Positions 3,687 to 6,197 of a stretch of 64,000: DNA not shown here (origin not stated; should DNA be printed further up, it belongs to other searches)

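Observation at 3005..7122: Four-gene module: MoxR/CbbQ-type AAA+ ATPase, 736-aa partner, coupled 122-aa protein, XRE/zinc-ribbon regulator; candidate uncharacterised system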

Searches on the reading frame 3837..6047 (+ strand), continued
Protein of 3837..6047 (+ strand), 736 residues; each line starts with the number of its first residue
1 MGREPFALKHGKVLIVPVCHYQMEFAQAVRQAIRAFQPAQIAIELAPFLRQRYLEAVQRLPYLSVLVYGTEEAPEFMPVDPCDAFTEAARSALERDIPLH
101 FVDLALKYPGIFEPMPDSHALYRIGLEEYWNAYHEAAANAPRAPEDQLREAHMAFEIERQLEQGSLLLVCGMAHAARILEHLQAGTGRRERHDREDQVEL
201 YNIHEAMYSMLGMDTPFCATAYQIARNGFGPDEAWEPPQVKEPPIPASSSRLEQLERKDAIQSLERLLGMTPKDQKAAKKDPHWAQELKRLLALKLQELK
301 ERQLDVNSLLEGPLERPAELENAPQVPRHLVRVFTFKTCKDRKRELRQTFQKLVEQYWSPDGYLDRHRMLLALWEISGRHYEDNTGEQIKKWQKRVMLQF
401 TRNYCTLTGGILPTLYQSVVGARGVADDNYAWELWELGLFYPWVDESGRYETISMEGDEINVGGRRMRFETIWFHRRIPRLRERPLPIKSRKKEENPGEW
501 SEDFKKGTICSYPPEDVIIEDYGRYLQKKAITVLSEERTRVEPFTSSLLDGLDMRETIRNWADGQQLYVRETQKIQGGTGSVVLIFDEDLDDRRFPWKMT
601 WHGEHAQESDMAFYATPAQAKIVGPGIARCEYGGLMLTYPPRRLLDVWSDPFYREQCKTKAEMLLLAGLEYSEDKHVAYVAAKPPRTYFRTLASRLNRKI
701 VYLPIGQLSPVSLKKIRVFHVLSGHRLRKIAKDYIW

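Call 88: fold_search(model_id=the predicted structure, library=pdb)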
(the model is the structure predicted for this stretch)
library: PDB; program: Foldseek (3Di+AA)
matches with E <= 10: 126; with E <= 0.001: 0
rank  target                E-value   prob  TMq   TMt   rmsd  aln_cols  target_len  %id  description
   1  7w5z_E                5.3e-01  0.51  0.14  0.25  13.3       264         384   12  Cryo-EM structure of Tetrahymena thermophila mitochondrial complex IV, composite dimer model (released 2022-04-06)
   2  3hjg_A                1.0e+00  0.07  0.08  0.20  13.0       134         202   16  Crystal structure of putative alpha-ribazole-5'-phosphate phosphatase CobC FROM Vibrio parahaemolyticus (released 2009-06-02)
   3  8b6h_DQ               1.1e+00  0.44  0.15  0.28  14.3       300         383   10  Cryo-EM structure of cytochrome c oxidase dimer (complex IV) from respiratory supercomplex of Tetrahymena thermophila (released 2023-03-29)
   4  8gbn_B                1.4e+00  0.04  0.06  0.14  12.7       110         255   18  Structure of Apo Human SIRT5 P114T Mutant (released 2024-06-05)
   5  9lei_D                1.6e+00  0.18  0.05  0.08   4.3        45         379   24  Nitrile synthetase ArtA (released 2026-01-14)
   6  3blx_G                1.9e+00  0.01  0.05  0.09  20.0       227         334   11  Yeast Isocitrate Dehydrogenase (Apo Form) (released 2008-02-05)
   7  3r7a_A                2.2e+00  0.10  0.12  0.32  13.6       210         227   10  Crystal structure of phosphoglycerate mutase from Bacillus anthracis str. Sterne (released 2011-04-20)
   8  7jk6_C                2.2e+00  0.02  0.10  0.13  22.1       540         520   10  Structure of Drosophila ORC in the active conformation (released 2020-09-09)
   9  3blx_A                2.3e+00  0.01  0.05  0.10  20.2       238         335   10  Yeast Isocitrate Dehydrogenase (Apo Form) (released 2008-02-05)
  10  8bqs_DQ               2.5e+00  0.16  0.14  0.25  13.5       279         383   11  Cryo-EM structure of the I-II-III2-IV2 respiratory supercomplex from Tetrahymena thermophila (released 2023-08-23)
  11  9leh_A                2.9e+00  0.13  0.05  0.08   4.4        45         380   24  nitrile synthetase ArtA (released 2026-01-14)
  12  5hn4                  2.9e+00  0.01  0.06  0.13  20.7       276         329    9  Crystal structure of beta-decarboxylating dehydrogenase (TK0280) from Thermococcus kodakarensis complexed with Mn and ho (released 2016-12-07)
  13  5gg8                  3.2e+00  0.09  0.09  0.21  14.8       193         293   12  Crystal structure of Mycobacterium smegmatis MutT1 in complex with 8-oxo-dGTP, 8-oxo-dGMP and pyrophosphate (II) (released 2017-04-19)
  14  3jck_MODEL_1_G        3.2e+00  0.01  0.06  0.11  19.6       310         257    9  Structure of the yeast 26S proteasome lid sub-complex (released 2016-01-20)
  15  5k7x_A                3.4e+00  0.03  0.09  0.16  12.6       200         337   14  Fully ligated Adenylosuccinate Synthetase from Pyrococcus horikoshii OT3 with GTP, IMP and Hadacidin (released 2016-12-07)
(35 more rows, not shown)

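Call 90: search_solved_structures(query=A6, max_evalue=10)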
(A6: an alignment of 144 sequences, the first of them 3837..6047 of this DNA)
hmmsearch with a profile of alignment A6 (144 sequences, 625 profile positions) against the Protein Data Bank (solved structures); distinct sequences matched with E-value up to 10: 1.
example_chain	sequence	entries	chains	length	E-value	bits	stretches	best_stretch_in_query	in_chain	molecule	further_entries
2p11_A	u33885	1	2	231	1.4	10.4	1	370-414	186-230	Hypothetical protein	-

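Call 97: search_protein_families(library=pfam, alignment_id=A7, max_evalue=0.00001)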
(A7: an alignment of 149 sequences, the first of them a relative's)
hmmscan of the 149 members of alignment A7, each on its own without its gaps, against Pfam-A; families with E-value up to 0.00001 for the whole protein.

A. member 1, L004:5928-7175:- (415 aa): 0 families

B. families by the number of members that match (of 149 scanned): 167 families (the first 25 are shown)
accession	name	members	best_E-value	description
PF00009.33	GTP_EFTU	4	1.5e-52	Elongation factor Tu GTP binding domain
PF00072.30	Response_reg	4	3.7e-45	Response regulator receiver domain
PF03144.31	GTP_EFTU_D2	4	3.2e-14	Elongation factor Tu domain 2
PF13489.12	Methyltransf_23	4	1.1e-10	Methyltransferase domain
PF00762.24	Ferrochelatase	3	5e-118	Ferrochelatase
PF01728.25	FtsJ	3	3.3e-49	FtsJ-like methyltransferase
PF09107.17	SelB-wing_3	3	4.7e-23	Elongation factor SelB, winged helix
PF09106.17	SelB-wing_2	3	8.7e-18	Elongation factor SelB, winged helix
PF25461.1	Beta-barrel_SelB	3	6.5e-16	Selenocysteine-specific elongation factor, beta-barrel domain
PF07238.19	PilZ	3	1.3e-12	PilZ domain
PF01926.29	MMR_HSR1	3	2.8e-07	50S ribosome-binding GTPase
PF00575.29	S1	2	9.9e-103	S1 RNA binding domain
PF00793.26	DAHP_synth_1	2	7.4e-80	DAHP synthetase I family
PF00459.30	Inositol_P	2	1.7e-59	Inositol monophosphatase family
PF03781.23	FGE-sulfatase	2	3.7e-55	Sulfatase-modifying factor enzyme 1-like domain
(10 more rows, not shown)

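Call 113: search_protein_families(library=padloc, alignment_id=A7, max_evalue=1e-10)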
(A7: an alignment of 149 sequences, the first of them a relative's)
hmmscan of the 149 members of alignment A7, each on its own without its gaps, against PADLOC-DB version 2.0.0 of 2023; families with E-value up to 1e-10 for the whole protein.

A. member 1, L004:5928-7175:- (415 aa): 0 families

B. families by the number of members that match (of 149 scanned): 73 families (the first 25 are shown)
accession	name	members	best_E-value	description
PDLC04134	mad2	4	2e-19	mads_2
PDLC04055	PD-T4-6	2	6e-37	-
PDLC04962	PDC-S22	1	8e-138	-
PDLC02842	DpdE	1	1.8e-121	DpdE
PDLC02851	DpdE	1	7.7e-115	DpdE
PDLC02849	DpdE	1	2.8e-111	DpdE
PDLC02850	DpdE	1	1.7e-110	DpdE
PDLC02845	DpdE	1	1.6e-104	DpdE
PDLC02296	AbiEii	1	1.4e-101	AbiEii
PDLC00633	ZorD1|ZorD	1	9e-101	"SWI2/SNF2 helicase, Mrr-like nuclease"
PDLC00629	ZorD1|ZorD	1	2.8e-92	"SWI2/SNF2 helicase, Mrr-like nuclease"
PDLC00634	ZorD1|ZorD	1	1.1e-82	"SWI2/SNF2 helicase, Mrr-like nuclease"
PDLC04061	PD-T4-6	1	5.3e-82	-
PDLC00632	ZorD1|ZorD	1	1e-78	"SWI2/SNF2 helicase, Mrr-like nuclease"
PDLC04042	PD-T4-6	1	1.1e-77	-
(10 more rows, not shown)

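Call 117: search_protein_families(library=pfam, alignment_id=A9, max_evalue=1)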
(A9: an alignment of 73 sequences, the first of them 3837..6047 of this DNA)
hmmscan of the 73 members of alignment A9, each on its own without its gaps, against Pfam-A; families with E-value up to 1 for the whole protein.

A. member 1, window:3837-6047:+ (736 aa): 0 families

B. families by the number of members that match (of 73 scanned): 26 families (the first 25 are shown)
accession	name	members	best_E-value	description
PF18934.5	DUF5682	29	4.9e-08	Family of unknown function (DUF5682)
PF01963.22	TraB_PrgY_gumN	9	0.00075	TraB/PrgY/gumN family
PF08765.17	Mor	8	0.00039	Mor transcription activator family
PF18950.5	DUF5694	6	0.0041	Family of unknown function (DUF5694)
PF12586.13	DUF3760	1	0.0031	Protein of unknown function (DUF3760)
PF04003.17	Utp12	1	0.008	Dip2/Utp12 Family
PF09782.14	NDUF_B6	1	0.0087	NADH:ubiquinone oxidoreductase, NDUFB6/B17 subunit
PF08774.17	VRR_NUC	1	0.018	VRR-NUC domain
PF02493.26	MORN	1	0.034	MORN repeat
PF23457.1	LysM2_NFP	1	0.051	NFP LysM2 domain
PF16262.11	DUF4916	1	0.073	Domain of unknown function (DUF4916)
PF17370.7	DUF5392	1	0.077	Family of unknown function (DUF5392)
PF11547.14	E3_UbLigase_EDD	1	0.077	E3 ubiquitin ligase EDD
PF22333.2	Ago_PAZ_arc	1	0.12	Argonaute, PAZ domain, archaea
PF04187.18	Cofac_haem_bdg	1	0.12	Haem-binding uptake, Tiki superfamily, ChaN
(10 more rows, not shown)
